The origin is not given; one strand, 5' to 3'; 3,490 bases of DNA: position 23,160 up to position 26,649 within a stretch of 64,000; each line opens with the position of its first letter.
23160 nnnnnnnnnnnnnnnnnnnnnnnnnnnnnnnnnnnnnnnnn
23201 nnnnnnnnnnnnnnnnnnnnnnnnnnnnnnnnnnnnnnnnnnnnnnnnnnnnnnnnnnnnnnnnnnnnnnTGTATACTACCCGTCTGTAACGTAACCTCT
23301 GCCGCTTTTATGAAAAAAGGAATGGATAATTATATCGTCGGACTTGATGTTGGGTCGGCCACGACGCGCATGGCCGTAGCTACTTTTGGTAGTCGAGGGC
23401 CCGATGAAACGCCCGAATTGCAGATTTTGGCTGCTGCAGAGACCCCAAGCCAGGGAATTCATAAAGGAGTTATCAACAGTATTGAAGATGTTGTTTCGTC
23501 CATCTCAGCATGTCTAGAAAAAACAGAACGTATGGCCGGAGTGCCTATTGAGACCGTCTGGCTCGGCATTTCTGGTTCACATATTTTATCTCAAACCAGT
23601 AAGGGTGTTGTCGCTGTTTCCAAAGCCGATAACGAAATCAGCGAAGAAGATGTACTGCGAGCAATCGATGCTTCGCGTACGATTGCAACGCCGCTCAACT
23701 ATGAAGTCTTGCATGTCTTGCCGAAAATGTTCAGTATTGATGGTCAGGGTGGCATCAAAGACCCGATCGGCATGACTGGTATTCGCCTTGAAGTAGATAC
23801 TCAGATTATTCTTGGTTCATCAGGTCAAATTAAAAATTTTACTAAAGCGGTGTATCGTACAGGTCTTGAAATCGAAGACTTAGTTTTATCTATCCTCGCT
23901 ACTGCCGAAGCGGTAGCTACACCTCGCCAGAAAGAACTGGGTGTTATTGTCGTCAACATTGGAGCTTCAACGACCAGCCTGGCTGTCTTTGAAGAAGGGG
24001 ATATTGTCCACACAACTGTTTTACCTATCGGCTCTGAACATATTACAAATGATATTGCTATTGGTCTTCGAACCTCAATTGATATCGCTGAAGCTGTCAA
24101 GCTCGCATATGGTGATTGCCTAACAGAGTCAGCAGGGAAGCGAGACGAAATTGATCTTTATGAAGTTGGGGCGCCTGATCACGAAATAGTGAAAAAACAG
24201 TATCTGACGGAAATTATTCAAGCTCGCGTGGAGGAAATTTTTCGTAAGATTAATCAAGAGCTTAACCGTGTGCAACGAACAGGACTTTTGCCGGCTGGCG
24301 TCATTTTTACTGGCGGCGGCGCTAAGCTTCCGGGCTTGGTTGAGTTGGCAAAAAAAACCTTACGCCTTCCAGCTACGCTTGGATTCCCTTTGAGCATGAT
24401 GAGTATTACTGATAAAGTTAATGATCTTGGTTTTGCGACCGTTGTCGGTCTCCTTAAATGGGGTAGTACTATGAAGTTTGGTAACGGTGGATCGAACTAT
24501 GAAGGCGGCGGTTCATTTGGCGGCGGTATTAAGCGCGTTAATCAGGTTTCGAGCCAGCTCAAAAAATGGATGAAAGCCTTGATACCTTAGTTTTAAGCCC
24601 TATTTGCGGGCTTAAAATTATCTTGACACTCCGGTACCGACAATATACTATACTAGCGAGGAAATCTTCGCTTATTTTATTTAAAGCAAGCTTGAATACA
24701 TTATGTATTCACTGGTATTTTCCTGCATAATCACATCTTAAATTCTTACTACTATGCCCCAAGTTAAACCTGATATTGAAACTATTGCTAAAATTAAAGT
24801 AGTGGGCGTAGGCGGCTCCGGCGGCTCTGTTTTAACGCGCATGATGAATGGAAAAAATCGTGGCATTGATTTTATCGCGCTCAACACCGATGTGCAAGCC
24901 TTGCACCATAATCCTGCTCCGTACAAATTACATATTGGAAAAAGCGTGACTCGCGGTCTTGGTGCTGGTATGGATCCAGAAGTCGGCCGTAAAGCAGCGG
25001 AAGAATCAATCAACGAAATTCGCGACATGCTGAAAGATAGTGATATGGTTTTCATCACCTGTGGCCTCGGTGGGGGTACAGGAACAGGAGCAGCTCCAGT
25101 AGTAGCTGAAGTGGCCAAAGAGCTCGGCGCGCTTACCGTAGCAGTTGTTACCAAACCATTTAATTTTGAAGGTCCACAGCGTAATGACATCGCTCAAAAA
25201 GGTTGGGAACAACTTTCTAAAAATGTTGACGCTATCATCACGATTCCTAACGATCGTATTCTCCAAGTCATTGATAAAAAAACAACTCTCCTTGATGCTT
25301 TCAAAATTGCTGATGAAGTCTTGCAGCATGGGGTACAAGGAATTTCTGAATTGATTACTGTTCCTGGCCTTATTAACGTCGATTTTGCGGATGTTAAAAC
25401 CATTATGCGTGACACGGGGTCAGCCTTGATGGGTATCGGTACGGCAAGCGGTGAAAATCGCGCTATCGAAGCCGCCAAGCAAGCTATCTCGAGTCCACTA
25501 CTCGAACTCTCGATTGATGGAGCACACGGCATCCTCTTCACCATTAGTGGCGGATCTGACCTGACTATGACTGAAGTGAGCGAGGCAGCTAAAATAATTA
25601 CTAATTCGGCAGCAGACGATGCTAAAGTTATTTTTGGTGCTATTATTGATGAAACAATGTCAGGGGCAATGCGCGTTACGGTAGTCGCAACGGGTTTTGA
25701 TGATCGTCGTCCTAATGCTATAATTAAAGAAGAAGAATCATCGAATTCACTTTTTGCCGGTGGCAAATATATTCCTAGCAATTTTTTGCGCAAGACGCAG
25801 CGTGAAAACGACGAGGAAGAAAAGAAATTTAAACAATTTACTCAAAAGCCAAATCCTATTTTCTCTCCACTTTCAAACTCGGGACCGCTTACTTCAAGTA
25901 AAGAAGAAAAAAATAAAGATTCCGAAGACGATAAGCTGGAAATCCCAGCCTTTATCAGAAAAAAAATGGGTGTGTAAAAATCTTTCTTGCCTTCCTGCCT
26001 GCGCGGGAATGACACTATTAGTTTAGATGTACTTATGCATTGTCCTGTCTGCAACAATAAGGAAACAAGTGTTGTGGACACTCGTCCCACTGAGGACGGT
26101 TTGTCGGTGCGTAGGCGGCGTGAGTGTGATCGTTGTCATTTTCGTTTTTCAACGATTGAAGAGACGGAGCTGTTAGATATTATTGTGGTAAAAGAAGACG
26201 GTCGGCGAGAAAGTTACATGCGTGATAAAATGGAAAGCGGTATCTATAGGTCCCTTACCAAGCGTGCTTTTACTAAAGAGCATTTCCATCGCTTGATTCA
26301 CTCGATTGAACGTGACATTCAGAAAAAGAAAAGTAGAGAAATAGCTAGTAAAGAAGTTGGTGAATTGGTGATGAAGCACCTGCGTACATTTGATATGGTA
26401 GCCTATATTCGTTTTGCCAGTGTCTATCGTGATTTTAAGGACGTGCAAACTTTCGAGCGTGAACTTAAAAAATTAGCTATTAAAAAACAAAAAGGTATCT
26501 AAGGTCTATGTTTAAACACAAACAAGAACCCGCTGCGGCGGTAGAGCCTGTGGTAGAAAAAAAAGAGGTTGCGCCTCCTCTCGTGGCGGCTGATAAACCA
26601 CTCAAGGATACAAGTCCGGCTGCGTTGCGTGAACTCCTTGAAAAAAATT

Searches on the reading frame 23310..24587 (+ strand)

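Call 46: search_protein_families(library=pfam, proteins=[window:23310-24587:+], max_evalue=0.00001)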
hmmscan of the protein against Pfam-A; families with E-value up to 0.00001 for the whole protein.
window:23310-24587:+ (426 aa): 4 families
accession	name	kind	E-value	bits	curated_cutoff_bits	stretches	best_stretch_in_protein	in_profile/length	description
PF14450.12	FtsA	-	2.7e-34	118.7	31.8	1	214-380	2-127/127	Cell division protein FtsA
PF02491.25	SHS2_FTSA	-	4.6e-27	94.6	25.4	1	89-167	1-78/79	SHS2 domain inserted in FTSA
PF06723.19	MreB_Mbl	-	1.3e-12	47.6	27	1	204-356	139-302/327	MreB/Mbl protein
PF11104.14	PilM_2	-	2.5e-08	33.7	27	0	206-265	176-235/340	Type IV pilus assembly protein PilM;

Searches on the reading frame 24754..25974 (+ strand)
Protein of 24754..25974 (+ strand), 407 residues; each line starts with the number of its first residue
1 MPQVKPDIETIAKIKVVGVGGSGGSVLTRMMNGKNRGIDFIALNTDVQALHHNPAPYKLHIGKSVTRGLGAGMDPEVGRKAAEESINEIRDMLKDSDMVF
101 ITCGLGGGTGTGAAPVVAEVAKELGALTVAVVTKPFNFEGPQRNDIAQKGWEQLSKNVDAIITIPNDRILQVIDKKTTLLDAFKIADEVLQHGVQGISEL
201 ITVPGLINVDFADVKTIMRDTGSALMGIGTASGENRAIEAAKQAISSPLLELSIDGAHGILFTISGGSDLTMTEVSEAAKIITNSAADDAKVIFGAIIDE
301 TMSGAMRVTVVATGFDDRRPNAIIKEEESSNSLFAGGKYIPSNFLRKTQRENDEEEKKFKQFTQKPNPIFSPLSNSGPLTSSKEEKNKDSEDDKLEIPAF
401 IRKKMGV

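Call 46: search_protein_families(library=pfam, proteins=[window:24754-25974:+], max_evalue=0.00001)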
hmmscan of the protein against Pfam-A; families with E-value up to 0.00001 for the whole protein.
window:24754-25974:+ (407 aa): 2 families
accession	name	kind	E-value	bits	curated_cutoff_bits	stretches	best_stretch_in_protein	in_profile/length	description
PF00091.31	Tubulin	-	6.3e-48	164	33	1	13-173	1-189/190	Tubulin/FtsZ family, GTPase domain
PF12327.13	FtsZ_C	-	3.3e-34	117.5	27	1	222-316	1-95/95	FtsZ family, C-terminal domain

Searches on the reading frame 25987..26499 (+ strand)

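Call 66: search_protein_families(library=pfam, proteins=[window:25987-26499:+], max_evalue=0.00001)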
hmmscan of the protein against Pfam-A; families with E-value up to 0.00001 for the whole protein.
window:25987-26499:+ (171 aa): 2 families
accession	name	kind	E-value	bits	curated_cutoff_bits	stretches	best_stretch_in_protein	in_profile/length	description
PF22811.2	Zn_ribbon_NrdR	-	1.6e-18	66.8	27.2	1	17-58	1-42/42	Transcriptional repressor NrdR-like, N-terminal domain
PF03477.21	ATP-cone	-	1.2e-17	64.6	25.8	1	66-152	2-87/88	ATP cone domain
